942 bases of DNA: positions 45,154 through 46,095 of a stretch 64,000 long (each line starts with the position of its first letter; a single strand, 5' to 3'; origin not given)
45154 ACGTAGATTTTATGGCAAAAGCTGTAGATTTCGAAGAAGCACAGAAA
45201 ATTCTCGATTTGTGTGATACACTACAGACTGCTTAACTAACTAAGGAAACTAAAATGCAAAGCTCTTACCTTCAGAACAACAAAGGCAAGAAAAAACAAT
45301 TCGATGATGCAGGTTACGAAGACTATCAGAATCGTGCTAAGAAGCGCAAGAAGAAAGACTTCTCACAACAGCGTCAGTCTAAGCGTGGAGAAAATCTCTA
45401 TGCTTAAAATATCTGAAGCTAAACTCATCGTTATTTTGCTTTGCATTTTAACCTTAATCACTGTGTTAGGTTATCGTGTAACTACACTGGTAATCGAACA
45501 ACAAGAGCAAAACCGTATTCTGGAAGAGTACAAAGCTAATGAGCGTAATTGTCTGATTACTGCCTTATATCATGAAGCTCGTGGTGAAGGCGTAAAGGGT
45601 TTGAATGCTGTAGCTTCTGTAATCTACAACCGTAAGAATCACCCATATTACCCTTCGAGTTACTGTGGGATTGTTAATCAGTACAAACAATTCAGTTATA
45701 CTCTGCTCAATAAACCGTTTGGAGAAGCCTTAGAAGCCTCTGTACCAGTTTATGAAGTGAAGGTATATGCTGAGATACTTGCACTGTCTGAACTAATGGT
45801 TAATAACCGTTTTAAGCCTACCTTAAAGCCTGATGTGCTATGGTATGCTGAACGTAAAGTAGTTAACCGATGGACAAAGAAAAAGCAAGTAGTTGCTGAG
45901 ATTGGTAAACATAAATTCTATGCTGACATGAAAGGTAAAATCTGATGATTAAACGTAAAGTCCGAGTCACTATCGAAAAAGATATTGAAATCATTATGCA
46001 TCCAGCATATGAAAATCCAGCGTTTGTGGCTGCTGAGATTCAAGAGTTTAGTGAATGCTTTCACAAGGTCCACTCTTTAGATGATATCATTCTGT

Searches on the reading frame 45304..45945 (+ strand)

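Call 68: search_protein_families(library=phrogs, proteins=[window:45304-45945:+], max_evalue=0.0001)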
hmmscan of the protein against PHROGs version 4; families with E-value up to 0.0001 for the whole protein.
window:45304-45945:+ (213 aa): 3 families
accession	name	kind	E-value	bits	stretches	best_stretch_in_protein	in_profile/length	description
phrog_938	-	lysis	1.4e-18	66.5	1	38-211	36-175/2185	endolysin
phrog_14642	-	lysis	1.6e-08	35.3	1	76-131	98-153/215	endolysin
phrog_15649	-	lysis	5.2e-08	32.3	1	73-131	224-281/1079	endolysin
